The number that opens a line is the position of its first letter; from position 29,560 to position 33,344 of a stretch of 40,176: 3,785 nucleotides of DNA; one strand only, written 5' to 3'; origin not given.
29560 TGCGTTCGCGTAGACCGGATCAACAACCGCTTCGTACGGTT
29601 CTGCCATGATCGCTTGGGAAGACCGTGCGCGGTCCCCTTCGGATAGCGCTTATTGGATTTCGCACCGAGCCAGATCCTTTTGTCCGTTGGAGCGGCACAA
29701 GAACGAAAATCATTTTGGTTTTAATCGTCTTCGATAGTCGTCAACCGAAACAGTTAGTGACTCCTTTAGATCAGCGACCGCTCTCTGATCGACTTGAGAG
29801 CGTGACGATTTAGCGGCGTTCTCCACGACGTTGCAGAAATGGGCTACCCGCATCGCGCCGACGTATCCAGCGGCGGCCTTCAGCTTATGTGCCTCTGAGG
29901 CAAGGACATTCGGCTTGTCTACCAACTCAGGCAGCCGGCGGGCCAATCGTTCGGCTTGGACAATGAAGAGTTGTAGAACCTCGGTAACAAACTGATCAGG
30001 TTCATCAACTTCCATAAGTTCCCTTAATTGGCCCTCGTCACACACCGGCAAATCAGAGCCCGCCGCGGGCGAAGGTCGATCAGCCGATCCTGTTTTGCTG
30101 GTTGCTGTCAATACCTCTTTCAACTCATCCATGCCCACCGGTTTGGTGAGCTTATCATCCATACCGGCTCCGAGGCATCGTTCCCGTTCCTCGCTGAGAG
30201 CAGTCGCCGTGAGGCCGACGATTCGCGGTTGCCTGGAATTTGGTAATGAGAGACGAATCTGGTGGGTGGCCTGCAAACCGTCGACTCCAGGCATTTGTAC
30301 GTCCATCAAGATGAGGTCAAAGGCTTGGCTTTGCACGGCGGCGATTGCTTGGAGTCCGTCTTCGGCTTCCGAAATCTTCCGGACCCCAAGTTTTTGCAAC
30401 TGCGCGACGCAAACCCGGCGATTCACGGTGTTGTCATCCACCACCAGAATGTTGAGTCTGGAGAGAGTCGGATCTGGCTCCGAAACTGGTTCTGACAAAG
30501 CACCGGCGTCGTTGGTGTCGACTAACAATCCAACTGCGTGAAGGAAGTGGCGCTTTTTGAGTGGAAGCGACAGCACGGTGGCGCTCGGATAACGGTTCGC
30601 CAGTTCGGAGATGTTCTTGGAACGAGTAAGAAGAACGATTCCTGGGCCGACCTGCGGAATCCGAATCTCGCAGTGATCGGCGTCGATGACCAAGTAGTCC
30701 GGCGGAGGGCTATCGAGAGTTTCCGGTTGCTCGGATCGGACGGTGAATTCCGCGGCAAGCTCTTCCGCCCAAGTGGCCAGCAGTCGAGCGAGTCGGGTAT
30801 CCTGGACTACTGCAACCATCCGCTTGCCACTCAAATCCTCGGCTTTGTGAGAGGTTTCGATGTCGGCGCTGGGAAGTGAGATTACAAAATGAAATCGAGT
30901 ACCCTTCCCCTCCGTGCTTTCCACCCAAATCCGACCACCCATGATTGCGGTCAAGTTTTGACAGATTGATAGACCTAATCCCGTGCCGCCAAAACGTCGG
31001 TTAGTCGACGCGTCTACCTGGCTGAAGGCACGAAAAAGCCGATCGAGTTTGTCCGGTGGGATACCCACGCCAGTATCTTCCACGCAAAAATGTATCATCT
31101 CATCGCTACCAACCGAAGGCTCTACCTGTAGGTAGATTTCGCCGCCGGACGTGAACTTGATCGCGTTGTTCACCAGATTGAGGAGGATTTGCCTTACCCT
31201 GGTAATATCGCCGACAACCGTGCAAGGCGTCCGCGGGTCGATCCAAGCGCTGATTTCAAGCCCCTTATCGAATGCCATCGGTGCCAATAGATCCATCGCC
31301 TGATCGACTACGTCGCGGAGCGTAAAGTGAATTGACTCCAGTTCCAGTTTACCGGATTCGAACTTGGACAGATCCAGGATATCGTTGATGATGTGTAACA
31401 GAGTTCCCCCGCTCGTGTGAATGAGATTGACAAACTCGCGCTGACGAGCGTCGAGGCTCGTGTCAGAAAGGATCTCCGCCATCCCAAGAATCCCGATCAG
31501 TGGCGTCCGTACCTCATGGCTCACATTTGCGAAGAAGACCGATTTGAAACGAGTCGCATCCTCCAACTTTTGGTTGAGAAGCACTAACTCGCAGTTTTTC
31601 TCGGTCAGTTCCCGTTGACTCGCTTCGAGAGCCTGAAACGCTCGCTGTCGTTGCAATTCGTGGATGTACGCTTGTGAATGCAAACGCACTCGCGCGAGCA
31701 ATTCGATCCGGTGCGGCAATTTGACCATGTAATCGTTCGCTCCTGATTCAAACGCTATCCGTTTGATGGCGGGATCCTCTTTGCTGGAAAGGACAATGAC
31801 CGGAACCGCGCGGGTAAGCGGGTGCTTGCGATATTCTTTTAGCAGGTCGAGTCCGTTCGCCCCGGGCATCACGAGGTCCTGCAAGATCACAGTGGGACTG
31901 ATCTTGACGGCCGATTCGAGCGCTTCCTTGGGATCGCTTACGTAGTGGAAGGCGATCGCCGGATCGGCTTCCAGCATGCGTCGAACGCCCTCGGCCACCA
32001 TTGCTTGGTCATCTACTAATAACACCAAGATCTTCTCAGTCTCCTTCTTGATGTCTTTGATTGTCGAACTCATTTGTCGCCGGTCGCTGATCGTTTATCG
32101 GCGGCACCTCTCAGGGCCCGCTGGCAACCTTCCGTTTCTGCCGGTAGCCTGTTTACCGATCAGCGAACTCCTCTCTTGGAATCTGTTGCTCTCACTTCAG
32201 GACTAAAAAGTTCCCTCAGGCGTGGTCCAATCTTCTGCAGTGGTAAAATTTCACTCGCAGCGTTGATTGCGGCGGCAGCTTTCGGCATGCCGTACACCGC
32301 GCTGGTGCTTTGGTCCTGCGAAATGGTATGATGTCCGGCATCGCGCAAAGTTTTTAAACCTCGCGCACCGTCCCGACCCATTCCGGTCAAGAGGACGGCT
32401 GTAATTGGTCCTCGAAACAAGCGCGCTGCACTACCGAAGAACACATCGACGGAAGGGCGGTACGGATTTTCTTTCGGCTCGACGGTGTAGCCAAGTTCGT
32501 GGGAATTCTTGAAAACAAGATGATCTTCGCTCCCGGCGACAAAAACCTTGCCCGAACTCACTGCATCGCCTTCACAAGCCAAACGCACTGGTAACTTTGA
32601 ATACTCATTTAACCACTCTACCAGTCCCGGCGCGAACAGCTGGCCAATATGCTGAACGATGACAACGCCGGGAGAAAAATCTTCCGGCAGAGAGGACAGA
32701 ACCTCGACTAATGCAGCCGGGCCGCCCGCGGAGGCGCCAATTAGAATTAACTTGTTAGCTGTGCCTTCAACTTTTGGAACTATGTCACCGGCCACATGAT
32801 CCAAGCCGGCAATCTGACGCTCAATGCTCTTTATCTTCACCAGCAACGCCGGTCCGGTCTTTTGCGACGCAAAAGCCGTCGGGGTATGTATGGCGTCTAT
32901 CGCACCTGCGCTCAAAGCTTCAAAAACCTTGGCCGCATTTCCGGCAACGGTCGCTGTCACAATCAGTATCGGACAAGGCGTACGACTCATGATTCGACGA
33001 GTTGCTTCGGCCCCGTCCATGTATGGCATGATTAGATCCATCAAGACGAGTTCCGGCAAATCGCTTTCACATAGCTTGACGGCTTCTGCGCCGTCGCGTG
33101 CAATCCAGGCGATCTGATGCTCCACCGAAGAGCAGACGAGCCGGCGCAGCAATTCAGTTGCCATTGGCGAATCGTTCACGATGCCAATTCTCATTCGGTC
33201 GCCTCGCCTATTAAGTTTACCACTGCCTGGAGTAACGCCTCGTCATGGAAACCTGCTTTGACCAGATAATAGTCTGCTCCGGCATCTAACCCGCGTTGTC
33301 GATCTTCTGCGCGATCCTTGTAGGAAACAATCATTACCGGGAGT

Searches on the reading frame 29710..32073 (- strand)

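Call 71: search_protein_families(library=pfam, proteins=[window:29710-32073:-], max_evalue=0.00001)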
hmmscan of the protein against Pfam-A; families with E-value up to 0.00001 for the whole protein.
window:29710-32073:- (787 aa): 4 families
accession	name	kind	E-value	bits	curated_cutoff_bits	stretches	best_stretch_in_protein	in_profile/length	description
PF00072.30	Response_reg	-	2e-47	160.4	30.2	2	542-655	1-110/111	Response regulator receiver domain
PF02518.31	HATPase_c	-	1.8e-33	115.7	26.4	1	288-400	1-109/111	Histidine kinase-, DNA gyrase B-, and HSP90-like ATPase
PF00512.31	HisKA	-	1.2e-20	73.8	26.9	1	177-241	2-66/66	His Kinase A (phospho-acceptor) domain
PF01627.28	Hpt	-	5.4e-09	36.6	24.6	1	698-774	1-79/84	Hpt domain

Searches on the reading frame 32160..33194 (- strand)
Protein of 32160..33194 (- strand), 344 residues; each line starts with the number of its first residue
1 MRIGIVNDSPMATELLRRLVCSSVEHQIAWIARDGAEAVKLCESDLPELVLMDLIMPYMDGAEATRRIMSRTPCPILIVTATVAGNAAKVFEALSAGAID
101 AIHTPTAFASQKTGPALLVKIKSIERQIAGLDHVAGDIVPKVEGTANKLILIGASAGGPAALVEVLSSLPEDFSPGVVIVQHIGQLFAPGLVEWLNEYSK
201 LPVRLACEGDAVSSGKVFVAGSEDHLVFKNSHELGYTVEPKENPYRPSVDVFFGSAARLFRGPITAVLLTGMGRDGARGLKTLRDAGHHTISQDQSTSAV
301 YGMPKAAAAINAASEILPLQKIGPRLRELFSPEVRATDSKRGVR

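Call 71: search_protein_families(library=pfam, proteins=[window:32160-33194:-], max_evalue=0.00001)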
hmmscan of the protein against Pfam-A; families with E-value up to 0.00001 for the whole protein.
window:32160-33194:- (344 aa): 2 families
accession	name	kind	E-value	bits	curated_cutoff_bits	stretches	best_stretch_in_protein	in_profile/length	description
PF01339.22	CheB_methylest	-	1e-55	188.6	24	1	150-326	1-174/174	CheB methylesterase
PF00072.30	Response_reg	-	3.2e-15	56.7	30.2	1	4-105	2-100/111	Response regulator receiver domain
